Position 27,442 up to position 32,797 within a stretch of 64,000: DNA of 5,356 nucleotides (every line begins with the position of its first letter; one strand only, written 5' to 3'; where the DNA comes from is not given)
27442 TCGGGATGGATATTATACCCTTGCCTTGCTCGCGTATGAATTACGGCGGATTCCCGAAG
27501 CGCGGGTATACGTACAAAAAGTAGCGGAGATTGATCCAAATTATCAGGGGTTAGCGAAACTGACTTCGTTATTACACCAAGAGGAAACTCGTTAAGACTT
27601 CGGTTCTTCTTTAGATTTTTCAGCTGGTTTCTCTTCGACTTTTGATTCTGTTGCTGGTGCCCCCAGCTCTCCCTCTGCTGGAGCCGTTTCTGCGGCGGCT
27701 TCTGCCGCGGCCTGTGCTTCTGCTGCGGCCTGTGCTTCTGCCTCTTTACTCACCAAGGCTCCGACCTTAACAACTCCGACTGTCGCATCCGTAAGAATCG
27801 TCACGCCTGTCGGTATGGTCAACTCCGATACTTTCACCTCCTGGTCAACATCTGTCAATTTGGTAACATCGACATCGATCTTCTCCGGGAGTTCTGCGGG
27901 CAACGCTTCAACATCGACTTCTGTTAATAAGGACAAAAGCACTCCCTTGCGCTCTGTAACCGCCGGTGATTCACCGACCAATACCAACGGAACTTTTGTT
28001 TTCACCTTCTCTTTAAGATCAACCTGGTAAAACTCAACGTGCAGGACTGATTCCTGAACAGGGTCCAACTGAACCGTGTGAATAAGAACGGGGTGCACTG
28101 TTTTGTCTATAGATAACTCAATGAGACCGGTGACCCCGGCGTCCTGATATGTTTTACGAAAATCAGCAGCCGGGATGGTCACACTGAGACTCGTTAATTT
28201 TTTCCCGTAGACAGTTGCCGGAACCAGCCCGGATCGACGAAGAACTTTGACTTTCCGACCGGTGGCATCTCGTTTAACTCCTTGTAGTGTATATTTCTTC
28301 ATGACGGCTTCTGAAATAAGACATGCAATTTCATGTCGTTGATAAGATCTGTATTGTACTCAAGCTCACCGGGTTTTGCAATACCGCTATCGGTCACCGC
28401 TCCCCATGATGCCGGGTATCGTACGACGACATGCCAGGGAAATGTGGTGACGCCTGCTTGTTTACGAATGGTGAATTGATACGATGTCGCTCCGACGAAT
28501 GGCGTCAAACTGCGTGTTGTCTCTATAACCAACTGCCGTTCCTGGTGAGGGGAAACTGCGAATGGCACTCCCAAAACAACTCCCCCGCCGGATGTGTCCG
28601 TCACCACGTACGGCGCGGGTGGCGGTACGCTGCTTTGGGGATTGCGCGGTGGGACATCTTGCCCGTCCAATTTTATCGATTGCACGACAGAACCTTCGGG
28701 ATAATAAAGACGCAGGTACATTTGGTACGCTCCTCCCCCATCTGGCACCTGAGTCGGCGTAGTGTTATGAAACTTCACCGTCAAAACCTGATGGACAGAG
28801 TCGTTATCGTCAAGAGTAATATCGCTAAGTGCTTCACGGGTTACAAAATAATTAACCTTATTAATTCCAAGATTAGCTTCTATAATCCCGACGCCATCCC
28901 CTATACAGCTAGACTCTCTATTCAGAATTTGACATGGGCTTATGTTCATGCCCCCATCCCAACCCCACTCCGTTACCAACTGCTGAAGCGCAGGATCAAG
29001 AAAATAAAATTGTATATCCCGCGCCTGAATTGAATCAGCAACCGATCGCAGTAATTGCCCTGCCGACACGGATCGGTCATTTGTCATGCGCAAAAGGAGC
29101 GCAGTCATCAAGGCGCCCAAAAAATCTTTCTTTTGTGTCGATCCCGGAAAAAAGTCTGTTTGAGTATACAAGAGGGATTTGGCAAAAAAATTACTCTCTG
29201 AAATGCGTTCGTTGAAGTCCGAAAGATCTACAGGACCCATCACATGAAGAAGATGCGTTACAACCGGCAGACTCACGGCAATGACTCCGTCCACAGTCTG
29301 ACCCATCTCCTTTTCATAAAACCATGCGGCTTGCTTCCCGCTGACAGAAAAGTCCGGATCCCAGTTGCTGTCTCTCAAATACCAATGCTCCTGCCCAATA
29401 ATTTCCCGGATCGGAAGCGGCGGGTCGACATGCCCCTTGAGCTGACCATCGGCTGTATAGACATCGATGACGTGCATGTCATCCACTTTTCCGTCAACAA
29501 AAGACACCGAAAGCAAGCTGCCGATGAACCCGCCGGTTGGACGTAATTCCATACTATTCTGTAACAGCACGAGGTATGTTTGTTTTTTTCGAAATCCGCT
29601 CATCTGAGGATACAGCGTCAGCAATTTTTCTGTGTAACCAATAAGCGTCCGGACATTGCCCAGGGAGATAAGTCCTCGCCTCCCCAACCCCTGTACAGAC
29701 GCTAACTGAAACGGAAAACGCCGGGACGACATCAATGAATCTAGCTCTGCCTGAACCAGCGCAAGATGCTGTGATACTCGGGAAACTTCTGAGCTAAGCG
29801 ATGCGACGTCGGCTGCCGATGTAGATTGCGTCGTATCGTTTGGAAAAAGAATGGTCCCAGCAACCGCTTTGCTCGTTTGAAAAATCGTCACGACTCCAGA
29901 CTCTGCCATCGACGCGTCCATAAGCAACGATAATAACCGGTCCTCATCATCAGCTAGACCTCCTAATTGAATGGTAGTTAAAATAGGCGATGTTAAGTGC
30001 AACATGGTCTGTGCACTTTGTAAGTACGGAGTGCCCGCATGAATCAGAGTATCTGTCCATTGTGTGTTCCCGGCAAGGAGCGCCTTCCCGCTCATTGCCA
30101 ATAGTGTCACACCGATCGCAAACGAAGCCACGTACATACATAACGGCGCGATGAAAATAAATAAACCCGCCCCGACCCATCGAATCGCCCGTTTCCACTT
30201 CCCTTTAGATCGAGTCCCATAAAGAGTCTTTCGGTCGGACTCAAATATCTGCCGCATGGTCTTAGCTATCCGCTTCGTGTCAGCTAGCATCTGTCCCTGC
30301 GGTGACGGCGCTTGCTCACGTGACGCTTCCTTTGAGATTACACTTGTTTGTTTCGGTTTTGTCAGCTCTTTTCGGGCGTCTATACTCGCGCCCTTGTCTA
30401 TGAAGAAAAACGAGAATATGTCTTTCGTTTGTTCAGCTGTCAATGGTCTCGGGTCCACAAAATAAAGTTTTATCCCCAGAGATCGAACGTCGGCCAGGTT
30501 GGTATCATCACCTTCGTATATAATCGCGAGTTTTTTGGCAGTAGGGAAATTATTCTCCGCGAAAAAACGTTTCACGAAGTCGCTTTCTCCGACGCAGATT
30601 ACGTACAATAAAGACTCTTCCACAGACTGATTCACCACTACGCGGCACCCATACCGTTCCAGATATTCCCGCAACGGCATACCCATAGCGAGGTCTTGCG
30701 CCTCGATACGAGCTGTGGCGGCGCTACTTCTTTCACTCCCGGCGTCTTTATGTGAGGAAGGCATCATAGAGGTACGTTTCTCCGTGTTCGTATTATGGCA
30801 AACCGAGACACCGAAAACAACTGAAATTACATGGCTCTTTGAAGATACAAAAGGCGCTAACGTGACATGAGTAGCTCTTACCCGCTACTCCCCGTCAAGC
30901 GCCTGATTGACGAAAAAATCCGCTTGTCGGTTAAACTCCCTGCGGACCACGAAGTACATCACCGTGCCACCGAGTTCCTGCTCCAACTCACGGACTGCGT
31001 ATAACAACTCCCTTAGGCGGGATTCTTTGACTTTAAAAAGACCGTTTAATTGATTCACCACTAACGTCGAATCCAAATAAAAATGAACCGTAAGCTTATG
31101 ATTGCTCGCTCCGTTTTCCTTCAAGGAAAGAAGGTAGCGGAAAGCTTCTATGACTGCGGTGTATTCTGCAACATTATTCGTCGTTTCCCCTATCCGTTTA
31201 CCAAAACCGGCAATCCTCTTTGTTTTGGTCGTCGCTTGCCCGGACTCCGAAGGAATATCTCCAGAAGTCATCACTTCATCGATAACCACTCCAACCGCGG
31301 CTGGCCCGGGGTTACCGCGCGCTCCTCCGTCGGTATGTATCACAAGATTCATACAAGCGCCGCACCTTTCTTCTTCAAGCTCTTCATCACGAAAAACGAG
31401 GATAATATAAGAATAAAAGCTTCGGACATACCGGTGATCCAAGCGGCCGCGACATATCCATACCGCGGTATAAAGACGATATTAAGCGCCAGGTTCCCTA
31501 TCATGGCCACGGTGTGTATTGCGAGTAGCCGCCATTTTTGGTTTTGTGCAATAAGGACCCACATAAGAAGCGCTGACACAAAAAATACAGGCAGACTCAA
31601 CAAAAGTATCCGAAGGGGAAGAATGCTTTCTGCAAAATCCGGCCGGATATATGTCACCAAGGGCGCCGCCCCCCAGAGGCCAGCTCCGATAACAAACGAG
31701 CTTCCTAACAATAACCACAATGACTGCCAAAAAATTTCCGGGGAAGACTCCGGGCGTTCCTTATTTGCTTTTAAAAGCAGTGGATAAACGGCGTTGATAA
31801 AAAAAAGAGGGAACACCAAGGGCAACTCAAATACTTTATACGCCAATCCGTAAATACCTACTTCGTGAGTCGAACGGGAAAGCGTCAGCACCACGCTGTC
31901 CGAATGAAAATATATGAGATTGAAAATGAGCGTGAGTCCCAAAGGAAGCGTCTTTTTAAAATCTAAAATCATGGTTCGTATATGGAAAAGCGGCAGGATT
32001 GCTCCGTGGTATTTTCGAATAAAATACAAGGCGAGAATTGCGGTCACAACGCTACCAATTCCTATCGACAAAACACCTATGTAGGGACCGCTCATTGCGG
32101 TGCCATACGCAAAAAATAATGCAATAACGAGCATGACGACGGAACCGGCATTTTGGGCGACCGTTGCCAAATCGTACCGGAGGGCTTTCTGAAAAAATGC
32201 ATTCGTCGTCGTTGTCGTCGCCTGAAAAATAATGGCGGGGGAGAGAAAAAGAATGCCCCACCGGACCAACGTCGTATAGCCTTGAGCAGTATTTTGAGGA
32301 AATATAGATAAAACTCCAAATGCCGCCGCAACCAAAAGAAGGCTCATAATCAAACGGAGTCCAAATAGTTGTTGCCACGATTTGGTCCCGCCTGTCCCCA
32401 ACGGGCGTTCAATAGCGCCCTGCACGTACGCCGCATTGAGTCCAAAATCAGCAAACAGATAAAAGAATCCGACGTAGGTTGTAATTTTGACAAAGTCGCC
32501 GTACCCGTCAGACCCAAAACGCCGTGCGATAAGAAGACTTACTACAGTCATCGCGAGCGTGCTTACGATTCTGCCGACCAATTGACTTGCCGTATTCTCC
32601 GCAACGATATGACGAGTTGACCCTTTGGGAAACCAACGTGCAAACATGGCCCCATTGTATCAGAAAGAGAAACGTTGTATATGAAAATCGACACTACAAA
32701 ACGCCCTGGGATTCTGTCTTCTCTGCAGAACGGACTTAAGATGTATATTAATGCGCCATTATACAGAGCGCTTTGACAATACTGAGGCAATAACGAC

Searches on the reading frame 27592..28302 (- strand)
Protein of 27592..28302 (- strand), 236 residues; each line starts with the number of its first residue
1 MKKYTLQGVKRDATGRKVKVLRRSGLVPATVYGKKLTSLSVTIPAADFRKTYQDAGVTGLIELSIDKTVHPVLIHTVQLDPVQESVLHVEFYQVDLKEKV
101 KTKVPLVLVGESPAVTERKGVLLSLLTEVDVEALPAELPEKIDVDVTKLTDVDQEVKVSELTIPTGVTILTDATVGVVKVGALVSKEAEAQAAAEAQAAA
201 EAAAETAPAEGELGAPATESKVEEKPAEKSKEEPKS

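Call 70: search_protein_families(library=pfam, proteins=[window:27592-28302:-], max_evalue=0.0001)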
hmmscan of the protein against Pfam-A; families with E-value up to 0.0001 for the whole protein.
window:27592-28302:- (236 aa): 2 families
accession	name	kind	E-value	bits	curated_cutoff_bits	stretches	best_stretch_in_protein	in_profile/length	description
PF14693.11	Ribosomal_TL5_C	-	1.3e-19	70.8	27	1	99-181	1-81/84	Ribosomal protein TL5, C-terminal domain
PF01386.24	Ribosomal_L25p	-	2e-18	67.1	23.6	1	6-91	1-82/82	Ribosomal L25p family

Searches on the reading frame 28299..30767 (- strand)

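Call 51: search_protein_families(library=pfam, proteins=[window:28299-30767:-], max_evalue=0.001)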
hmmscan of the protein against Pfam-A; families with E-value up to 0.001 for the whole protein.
window:28299-30767:- (822 aa): 1 family
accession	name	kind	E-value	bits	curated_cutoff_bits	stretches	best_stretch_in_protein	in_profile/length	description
PF13196.11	DUF4012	-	1.7e-25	90.7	28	1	395-527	3-135/144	Protein of unknown function (DUF4012)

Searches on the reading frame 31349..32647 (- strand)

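Call 51: search_protein_families(library=pfam, proteins=[window:31349-32647:-], max_evalue=0.001)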
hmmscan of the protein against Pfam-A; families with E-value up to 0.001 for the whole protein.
window:31349-32647:- (432 aa): 2 families
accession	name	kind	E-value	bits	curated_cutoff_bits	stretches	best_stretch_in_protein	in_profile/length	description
PF01943.22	Polysacc_synt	-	1.4e-19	71.1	28.2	1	16-293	2-272/274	Polysaccharide biosynthesis protein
PF13440.11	Polysacc_synt_3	-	5.3e-08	32.9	23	1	40-277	2-225/293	Polysaccharide biosynthesis protein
